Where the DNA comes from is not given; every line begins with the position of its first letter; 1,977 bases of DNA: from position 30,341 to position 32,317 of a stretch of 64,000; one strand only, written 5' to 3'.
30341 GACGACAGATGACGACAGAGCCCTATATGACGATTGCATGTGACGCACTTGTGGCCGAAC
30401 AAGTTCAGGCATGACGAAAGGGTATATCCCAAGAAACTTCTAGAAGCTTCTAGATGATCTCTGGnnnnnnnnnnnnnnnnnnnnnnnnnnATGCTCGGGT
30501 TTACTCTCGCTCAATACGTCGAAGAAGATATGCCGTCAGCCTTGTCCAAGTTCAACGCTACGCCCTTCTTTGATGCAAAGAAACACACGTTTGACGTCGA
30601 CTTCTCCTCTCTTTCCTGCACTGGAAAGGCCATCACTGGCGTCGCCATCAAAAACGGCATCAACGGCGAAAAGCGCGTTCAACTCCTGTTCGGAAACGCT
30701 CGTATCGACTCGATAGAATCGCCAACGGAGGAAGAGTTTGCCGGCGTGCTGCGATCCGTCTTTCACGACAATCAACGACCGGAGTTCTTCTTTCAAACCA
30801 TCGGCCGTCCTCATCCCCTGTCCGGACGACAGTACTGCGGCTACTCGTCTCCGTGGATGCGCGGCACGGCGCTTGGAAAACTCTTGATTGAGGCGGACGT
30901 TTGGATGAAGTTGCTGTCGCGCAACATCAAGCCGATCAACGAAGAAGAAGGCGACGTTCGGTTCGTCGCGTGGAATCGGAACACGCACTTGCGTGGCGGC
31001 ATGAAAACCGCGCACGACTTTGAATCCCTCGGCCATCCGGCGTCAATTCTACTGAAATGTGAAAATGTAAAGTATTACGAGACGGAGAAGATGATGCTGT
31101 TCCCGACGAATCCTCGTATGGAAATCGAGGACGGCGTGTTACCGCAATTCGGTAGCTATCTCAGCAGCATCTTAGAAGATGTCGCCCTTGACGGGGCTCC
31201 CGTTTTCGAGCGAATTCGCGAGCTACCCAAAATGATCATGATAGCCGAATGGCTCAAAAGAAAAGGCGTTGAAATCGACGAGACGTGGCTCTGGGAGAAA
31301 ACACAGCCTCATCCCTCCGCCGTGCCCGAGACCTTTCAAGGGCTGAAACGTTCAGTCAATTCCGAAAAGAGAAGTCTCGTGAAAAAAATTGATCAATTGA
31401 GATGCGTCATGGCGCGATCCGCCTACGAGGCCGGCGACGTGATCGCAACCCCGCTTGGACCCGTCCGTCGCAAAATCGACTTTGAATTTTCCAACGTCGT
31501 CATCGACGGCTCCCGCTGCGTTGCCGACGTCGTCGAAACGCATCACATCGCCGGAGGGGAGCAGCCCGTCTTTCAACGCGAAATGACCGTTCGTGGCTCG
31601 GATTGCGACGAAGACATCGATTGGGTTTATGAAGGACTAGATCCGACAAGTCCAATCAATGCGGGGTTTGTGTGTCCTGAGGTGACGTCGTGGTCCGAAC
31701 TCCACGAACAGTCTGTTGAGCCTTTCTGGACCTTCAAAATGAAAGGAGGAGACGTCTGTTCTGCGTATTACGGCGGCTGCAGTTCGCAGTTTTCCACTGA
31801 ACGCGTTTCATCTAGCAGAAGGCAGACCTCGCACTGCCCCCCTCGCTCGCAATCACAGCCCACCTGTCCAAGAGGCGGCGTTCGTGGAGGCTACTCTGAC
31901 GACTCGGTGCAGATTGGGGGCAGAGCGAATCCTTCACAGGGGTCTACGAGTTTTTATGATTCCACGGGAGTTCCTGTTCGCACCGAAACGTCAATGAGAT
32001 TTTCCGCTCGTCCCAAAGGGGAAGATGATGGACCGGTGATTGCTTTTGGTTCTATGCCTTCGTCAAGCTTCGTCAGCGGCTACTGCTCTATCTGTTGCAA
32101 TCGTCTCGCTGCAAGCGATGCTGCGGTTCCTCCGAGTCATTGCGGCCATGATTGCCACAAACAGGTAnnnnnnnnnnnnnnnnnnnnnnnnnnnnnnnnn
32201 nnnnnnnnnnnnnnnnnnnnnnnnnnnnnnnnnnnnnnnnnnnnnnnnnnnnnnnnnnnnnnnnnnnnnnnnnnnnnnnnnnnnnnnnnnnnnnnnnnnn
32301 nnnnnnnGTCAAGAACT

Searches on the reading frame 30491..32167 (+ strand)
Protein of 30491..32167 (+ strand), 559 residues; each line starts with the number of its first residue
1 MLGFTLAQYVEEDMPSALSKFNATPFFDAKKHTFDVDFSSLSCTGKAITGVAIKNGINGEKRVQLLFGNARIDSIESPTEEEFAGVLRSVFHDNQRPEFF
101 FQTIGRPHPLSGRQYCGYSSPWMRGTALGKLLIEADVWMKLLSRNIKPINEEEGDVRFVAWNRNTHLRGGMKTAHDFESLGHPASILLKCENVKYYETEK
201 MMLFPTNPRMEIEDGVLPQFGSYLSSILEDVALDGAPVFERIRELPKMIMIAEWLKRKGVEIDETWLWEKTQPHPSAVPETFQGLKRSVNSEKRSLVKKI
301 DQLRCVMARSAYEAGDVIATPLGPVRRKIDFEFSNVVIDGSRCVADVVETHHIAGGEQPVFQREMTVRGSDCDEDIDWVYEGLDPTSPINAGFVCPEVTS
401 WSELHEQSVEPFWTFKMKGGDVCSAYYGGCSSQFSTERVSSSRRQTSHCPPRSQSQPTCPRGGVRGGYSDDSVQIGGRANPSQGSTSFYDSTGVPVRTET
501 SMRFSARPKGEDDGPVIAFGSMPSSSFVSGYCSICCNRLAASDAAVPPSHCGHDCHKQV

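Call 7: find_homologous_proteins(query=window:30491-32167:+)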
Query window:30491-32167:+ (559 aa): 4 proteins with E <= 0.001 among 8000 candidates.
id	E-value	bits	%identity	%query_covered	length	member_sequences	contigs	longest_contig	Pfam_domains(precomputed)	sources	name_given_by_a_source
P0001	0.0e+0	1317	100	100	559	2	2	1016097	-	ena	-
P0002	3.6e-166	572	51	98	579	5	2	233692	-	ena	-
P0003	8.3e-145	501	45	97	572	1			PF17123.12,PF00097.32,PF13923.13,PF12678.14,PF13639.13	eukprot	eukprot:m.169397 g.169397 ORF g.169397 m.169397 type:complete len:573 (+) comp38993_c0_seq1:611-2329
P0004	8.0e-131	455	46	91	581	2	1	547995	-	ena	-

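Call 9: find_encoding_contigs(protein=P0001, flank=10000, max_places=4)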
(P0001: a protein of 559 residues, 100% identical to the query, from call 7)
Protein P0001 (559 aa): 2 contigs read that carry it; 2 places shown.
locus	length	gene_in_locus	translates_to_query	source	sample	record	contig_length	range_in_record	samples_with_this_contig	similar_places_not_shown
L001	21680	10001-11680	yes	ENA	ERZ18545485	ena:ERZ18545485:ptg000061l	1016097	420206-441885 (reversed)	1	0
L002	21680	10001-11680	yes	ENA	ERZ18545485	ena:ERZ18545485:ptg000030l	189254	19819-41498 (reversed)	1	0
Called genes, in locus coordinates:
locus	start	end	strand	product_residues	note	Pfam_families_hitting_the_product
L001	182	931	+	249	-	-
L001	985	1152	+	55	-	-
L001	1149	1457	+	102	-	-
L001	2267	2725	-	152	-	-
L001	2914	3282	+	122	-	PF00083:Sugar_tr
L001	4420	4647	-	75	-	-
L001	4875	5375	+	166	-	PF00083:Sugar_tr, PF07690:MFS_1 (weak)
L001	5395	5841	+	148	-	-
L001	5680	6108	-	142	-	PF14912:THEG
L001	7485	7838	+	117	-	-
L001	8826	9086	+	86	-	-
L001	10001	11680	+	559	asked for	-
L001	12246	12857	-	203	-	-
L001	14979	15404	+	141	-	-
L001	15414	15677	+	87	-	-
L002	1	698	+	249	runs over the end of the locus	-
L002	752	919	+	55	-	-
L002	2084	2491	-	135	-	-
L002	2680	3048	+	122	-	PF00083:Sugar_tr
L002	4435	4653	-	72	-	-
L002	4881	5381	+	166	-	PF00083:Sugar_tr, PF07690:MFS_1 (weak)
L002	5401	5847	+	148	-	-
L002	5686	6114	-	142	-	PF14912:THEG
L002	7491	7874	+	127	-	PF00069:Pkinase, PF07714:PK_Tyr_Ser-Thr, PF03109:ABC1 (faint)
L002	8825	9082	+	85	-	-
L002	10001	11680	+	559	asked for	-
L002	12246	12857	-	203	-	-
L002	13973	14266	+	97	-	-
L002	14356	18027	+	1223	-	PF27108:PHD_Pygo, PF03372:Exo_endo_phos (weak), PF14529:Exo_endo_phos_2 (weak), PF00078:RVT_1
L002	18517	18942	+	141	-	-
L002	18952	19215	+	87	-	-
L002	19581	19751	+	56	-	-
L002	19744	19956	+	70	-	-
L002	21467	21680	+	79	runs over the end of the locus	-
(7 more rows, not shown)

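Call 10: find_encoding_contigs(protein=P0002, flank=10000, max_places=4)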
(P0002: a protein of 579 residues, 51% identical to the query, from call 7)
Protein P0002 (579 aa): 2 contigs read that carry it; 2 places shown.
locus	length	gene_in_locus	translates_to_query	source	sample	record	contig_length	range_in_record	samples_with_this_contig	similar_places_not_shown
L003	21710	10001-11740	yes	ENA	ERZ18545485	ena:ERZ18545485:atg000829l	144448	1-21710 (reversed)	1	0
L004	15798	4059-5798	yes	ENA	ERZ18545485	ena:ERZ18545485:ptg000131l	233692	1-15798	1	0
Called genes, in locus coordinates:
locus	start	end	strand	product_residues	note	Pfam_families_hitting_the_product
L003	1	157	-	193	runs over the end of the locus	-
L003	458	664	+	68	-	-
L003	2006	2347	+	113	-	-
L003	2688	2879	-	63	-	-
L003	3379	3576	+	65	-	-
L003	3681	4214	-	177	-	PF07686:V-set (faint), PF13895:Ig_2 (faint), PF13927:Ig_3, PF00047:ig (weak), PF07679:I-set (weak)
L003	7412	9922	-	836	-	-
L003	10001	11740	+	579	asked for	-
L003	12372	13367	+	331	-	-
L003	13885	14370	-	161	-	-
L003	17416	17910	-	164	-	-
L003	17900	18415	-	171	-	-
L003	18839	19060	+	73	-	-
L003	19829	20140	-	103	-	-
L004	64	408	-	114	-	-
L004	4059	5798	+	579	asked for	-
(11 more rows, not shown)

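Call 11: find_encoding_contigs(protein=P0004, flank=10000, max_places=4)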
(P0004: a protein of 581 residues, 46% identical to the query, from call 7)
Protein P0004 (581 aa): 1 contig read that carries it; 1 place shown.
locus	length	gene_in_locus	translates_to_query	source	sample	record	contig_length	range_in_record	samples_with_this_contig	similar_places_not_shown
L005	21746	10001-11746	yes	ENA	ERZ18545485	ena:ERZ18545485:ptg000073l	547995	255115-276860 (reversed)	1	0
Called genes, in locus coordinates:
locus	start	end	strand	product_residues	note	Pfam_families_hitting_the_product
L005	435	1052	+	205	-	-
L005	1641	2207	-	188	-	-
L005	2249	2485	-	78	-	-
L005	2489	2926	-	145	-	-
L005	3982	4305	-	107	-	PF00094:VWD (weak)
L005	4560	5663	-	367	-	-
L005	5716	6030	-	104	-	-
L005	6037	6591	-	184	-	-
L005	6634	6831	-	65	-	-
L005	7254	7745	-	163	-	-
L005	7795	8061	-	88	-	-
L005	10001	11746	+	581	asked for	-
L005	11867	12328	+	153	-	-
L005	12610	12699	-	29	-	-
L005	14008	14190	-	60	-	-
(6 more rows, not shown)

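Call 42: find_homologous_proteins(query=L002:14356-18024:+, max_evalue=1e-20)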
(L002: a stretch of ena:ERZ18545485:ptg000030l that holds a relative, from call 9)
Query L002:14356-18024:+ (1223 aa): 80 proteins with E <= 1e-20 among 8000 candidates.
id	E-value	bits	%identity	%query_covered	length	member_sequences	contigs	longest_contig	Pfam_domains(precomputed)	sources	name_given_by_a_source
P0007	0.0e+0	2600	100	94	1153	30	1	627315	PF00078.33,PF14529.13,PF03372.30,PF27108.1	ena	-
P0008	6.1e-134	466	29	89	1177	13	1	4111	PF00078.33,PF14529.13,PF03372.30,PF27108.1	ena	-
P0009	1.7e-130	455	31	76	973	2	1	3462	PF00078.33,PF14529.13,PF03372.30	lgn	-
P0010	2.4e-130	454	28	89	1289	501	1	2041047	PF00078.33,PF14529.13,PF03372.30,PF28493.1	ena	-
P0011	2.9e-128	447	28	89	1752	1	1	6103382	PF00078.33,PF14529.13,PF03372.30,PF28493.1,PF13472.13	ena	-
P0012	3.4e-127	444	27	89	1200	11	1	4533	PF00078.33,PF27108.1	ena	-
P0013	4.4e-127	444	29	88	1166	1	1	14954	PF00078.33,PF14529.13,PF03372.30,PF27108.1,PF00628.36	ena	-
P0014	1.1e-124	436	27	90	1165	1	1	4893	PF00078.33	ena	-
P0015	1.0e-122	429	30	78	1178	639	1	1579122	PF00078.33,PF14529.13,PF03372.30,PF28493.1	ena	-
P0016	3.2e-121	424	28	85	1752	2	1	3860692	PF00078.33,PF14529.13,PF03372.30,PF13472.13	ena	-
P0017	5.7e-121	423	28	89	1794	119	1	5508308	PF00078.33,PF14529.13,PF03372.30,PF28493.1,PF13472.13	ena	-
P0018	9.3e-120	419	28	85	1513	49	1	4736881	PF00078.33,PF14529.13,PF03372.30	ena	-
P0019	1.4e-116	409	30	77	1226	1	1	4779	PF00078.33,PF03372.30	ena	-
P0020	1.4e-116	409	28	81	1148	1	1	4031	PF00078.33,PF14529.13,PF03372.30,PF27108.1,PF00628.36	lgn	-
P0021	2.0e-116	408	33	67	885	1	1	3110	PF00078.33,PF03372.30,PF27108.1,PF00628.36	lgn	-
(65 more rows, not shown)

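Call 43: find_encoding_contigs(protein=P0007, flank=10000, max_places=10)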
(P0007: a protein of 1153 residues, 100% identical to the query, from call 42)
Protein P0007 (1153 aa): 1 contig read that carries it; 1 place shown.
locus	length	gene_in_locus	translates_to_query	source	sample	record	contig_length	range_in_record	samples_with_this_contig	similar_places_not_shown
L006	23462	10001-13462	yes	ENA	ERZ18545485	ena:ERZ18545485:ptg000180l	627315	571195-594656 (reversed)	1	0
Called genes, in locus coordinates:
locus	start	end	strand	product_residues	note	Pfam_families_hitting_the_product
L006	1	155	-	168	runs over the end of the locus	-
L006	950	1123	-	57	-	-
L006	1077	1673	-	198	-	PF13920:zf-C3HC4_3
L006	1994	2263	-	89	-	PF12796:Ank_2 (weak), PF13637:Ank_4 (weak), PF13857:Ank_5 (faint), PF00023:Ank (weak), PF13606:Ank_3 (faint)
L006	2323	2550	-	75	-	PF13857:Ank_5 (faint), PF12796:Ank_2, PF13606:Ank_3 (faint), PF00023:Ank (faint), PF13637:Ank_4 (weak)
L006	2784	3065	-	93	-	-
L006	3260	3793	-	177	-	PF18346:SH3_15 (faint)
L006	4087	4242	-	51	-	PF18346:SH3_15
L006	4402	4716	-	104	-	PF06701:MIB_HERC2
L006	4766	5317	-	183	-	-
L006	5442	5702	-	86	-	-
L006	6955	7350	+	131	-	-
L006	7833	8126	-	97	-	PF09068:EF-hand_2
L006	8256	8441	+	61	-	-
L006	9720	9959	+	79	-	-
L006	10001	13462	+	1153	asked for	PF27108:PHD_Pygo, PF03372:Exo_endo_phos (weak), PF14529:Exo_endo_phos_2 (weak), PF00078:RVT_1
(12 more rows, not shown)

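Call 44: list_cluster_members(proteins=[P0007])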
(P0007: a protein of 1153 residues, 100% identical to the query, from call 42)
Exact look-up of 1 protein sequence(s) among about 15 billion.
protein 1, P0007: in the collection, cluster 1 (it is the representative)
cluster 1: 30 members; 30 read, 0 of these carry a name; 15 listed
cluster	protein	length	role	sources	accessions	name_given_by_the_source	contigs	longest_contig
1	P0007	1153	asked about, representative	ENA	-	-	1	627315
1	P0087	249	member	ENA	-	-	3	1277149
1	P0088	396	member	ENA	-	-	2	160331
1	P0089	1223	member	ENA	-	-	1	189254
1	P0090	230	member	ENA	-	-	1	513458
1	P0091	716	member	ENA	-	-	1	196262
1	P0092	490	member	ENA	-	-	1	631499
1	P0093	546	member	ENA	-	-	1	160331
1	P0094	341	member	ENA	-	-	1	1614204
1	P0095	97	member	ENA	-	-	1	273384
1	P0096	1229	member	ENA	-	-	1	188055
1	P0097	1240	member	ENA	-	-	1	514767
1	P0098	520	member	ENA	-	-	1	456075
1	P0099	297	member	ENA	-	-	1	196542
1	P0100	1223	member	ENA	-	-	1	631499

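Call 45: find_encoding_contigs(protein=P0097, flank=10000, max_places=10)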
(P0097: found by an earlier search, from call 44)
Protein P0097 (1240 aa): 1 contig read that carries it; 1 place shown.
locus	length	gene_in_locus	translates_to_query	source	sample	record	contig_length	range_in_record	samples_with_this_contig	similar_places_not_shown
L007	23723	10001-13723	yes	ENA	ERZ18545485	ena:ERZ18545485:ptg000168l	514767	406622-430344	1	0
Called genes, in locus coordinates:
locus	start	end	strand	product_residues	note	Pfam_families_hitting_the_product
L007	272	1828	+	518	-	PF01661:Macro (weak), PF02825:WWE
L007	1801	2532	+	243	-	PF00644:PARP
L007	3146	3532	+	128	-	-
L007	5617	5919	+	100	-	PF00178:Ets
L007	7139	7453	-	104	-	-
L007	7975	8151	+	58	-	-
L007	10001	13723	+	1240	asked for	PF27108:PHD_Pygo, PF03372:Exo_endo_phos (weak), PF14529:Exo_endo_phos_2 (weak), PF00078:RVT_1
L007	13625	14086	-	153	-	-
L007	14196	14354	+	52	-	-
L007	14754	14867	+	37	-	-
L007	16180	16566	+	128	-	-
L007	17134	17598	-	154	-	-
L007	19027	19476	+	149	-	-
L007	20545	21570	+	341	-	-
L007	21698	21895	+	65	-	-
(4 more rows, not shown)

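Call 46: find_encoding_contigs(protein=P0096, flank=10000, max_places=10)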
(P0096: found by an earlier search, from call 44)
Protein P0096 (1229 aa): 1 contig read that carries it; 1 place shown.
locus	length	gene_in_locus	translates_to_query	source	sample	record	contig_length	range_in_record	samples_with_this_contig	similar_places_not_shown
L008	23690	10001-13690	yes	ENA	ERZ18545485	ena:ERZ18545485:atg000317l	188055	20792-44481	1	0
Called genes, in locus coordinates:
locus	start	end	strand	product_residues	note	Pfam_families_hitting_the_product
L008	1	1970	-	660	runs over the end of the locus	-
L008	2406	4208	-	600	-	PF13086:AAA_11 (faint), PF01443:Viral_helicase1 (faint), PF13245:AAA_19 (weak), PF13604:AAA_30 (weak), PF13087:AAA_12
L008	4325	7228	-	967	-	PF05183:RdRP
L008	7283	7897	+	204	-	PF13521:AAA_28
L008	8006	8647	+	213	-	PF13521:AAA_28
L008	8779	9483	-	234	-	PF07690:MFS_1 (weak)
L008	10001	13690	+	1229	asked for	PF27108:PHD_Pygo, PF03372:Exo_endo_phos (weak), PF14529:Exo_endo_phos_2 (weak), PF00078:RVT_1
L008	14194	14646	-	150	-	PF02661:Fic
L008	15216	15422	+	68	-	-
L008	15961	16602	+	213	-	PF13521:AAA_28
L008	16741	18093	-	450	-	PF07690:MFS_1 (faint)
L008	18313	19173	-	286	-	PF02661:Fic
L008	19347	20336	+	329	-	PF02661:Fic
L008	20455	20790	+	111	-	PF05699:Dimer_Tnp_hAT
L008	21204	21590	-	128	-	-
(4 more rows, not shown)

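Call 87: search_protein_families(library=pfam, proteins=[window:30491-32167:+, L002:14356-18024:+], max_evalue=0.01)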
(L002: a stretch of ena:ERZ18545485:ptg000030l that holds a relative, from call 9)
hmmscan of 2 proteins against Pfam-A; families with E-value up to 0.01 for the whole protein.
window:30491-32167:+ (559 aa): 0 families

L002:14356-18024:+ (1223 aa): 4 families
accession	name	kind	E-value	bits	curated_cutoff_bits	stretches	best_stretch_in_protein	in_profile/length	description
PF00078.32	RVT_1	-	1.5e-31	110.2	29.6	1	777-1019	6-203/205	Reverse transcriptase (RNA-dependent DNA polymerase)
PF03372.29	Exo_endo_phos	-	1.4e-07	31.9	24.5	1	277-480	3-225/225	Endonuclease/Exonuclease/phosphatase family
PF14529.12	Exo_endo_phos_2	-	5.1e-07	30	27.4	1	377-483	5-116/117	Endonuclease-reverse transcriptase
PF00628.35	PHD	-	0.00016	22.1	24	1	148-200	1-47/47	PHD-finger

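Call 93: find_encoding_contigs(protein=P0087, flank=10000, max_places=10)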
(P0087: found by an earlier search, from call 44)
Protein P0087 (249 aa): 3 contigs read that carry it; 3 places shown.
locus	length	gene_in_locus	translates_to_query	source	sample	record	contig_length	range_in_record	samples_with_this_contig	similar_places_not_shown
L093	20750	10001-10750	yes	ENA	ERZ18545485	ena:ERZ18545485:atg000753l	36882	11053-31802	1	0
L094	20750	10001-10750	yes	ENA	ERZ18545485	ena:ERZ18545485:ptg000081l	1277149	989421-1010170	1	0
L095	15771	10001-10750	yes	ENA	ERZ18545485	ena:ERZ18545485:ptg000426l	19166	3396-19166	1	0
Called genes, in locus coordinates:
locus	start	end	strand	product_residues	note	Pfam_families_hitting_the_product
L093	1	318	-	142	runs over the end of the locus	-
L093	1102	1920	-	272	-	-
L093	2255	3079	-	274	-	-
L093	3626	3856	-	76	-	-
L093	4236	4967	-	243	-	-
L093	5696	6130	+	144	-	-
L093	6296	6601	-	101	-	-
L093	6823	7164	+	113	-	-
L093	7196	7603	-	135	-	PF07679:I-set, PF13895:Ig_2 (weak), PF13927:Ig_3, PF07686:V-set (faint), PF00047:ig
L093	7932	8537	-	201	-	PF07679:I-set (weak)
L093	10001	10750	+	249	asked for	-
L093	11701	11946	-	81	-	-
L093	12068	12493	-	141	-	-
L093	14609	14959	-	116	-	PF00069:Pkinase, PF07714:PK_Tyr_Ser-Thr (weak)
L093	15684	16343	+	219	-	PF08939:Bles03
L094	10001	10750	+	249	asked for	-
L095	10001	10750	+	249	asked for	-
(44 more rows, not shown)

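Call 94: find_encoding_contigs(protein=P0088, flank=10000, max_places=10)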
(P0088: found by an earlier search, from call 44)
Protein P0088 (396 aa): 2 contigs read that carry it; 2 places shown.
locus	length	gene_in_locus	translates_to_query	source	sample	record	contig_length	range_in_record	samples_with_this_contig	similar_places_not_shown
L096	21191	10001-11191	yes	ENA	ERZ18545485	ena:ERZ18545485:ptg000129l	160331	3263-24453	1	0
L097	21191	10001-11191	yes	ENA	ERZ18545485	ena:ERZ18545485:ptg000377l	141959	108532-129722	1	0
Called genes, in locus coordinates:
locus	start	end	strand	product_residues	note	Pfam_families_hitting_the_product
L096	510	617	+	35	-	-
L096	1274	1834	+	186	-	PF13948:DUF4215 (faint)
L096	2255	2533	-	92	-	-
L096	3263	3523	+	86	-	-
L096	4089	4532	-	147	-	PF07686:V-set (faint), PF07679:I-set, PF13895:Ig_2, PF13927:Ig_3, PF00047:ig (weak)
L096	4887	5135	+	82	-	-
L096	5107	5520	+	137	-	PF00058:Ldl_recept_b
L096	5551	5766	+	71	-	-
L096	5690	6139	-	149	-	-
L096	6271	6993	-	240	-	-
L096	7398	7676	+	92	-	-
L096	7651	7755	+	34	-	-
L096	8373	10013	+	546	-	PF03372:Exo_endo_phos (weak), PF14529:Exo_endo_phos_2 (weak)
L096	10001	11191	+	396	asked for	PF00078:RVT_1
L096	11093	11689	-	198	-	-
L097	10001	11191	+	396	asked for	PF00078:RVT_1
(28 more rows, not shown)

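Call 95: find_encoding_contigs(protein=P0100, flank=10000, max_places=10)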
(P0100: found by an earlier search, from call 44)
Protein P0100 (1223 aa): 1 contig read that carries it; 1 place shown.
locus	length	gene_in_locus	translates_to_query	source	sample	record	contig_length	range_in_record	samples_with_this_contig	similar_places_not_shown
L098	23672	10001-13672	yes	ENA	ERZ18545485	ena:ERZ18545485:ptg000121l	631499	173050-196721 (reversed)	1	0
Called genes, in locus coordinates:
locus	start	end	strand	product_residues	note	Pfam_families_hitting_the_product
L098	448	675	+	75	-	-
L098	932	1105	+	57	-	-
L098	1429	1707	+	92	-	-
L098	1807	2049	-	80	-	-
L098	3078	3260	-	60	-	-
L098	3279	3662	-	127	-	PF04880:NUDE_C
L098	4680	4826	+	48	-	-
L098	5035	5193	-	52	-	-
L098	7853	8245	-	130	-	-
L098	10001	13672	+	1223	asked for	PF27108:PHD_Pygo, PF03372:Exo_endo_phos (weak), PF14529:Exo_endo_phos_2 (weak), PF00078:RVT_1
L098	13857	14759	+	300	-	-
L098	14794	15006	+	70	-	-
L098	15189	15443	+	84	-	-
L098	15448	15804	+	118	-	-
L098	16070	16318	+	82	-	-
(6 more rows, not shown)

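Call 103: find_encoding_contigs(protein=P0094, flank=10000, max_places=10)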
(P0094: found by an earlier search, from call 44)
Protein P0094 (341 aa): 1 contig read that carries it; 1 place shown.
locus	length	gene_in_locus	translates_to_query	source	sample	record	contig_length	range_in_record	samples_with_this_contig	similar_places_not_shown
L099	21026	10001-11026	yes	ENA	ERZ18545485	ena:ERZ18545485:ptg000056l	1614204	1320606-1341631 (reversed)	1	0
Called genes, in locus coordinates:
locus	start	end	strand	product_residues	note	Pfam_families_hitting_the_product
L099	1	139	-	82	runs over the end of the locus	-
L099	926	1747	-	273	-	PF00069:Pkinase, PF07714:PK_Tyr_Ser-Thr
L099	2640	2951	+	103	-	-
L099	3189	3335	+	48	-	-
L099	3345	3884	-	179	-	PF13415:Beta-prop_FBX42, PF13854:Kelch_HCF (weak), PF24681:Kelch_KLHDC2_KLHL20_DRC7, PF01344:Kelch_1 (faint), PF07646:Kelch_2 (faint), PF24981:Beta-prop_ATRN-LZTR1 (weak)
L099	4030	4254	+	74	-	-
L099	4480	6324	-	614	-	-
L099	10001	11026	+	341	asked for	PF00078:RVT_1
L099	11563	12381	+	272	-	-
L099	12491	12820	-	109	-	-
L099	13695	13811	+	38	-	-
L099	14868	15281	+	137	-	-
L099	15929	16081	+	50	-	-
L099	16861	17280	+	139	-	-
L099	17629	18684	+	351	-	PF07690:MFS_1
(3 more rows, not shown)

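Call 104: find_encoding_contigs(protein=P0090, flank=10000, max_places=10)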
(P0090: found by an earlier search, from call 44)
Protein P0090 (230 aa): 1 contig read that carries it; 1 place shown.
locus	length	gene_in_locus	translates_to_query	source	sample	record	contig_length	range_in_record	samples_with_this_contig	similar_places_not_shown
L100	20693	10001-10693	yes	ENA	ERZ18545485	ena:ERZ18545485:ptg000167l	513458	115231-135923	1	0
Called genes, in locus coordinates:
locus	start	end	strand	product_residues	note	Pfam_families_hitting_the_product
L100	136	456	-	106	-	-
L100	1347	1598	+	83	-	-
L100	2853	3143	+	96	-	-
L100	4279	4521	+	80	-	-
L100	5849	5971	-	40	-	-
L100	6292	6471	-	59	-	-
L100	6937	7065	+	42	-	-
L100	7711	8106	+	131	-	-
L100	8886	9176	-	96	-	-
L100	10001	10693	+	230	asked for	-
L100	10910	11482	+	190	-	-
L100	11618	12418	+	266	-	PF05970:PIF1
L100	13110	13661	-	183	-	-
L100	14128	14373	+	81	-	PF05485:THAP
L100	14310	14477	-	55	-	-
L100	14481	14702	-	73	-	-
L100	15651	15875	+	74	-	-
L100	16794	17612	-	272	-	-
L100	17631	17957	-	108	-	PF00335:Tetraspanin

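Call 105: find_encoding_contigs(protein=P0098, flank=10000, max_places=10)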
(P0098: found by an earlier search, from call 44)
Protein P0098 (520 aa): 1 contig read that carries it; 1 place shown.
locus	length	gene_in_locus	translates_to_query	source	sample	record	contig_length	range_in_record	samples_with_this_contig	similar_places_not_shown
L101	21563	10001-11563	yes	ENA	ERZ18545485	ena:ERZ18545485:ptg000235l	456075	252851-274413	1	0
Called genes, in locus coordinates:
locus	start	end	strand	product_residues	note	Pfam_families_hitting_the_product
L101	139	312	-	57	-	-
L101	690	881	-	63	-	-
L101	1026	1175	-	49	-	-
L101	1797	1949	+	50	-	-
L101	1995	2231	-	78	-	-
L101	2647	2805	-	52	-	-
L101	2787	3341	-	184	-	-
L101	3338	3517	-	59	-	-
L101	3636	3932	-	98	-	-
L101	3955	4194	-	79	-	-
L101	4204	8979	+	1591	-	PF14214:Helitron_like_N, PF05970:PIF1, PF13604:AAA_30 (weak), PF21530:Pif1_2B_dom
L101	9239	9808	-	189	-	-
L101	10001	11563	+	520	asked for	PF00078:RVT_1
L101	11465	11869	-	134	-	-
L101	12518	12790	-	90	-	-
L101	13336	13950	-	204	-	-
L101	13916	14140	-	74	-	-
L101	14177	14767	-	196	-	-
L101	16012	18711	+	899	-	-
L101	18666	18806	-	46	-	-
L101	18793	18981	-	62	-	-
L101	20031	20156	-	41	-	-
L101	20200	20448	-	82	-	-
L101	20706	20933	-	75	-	-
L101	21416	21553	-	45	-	-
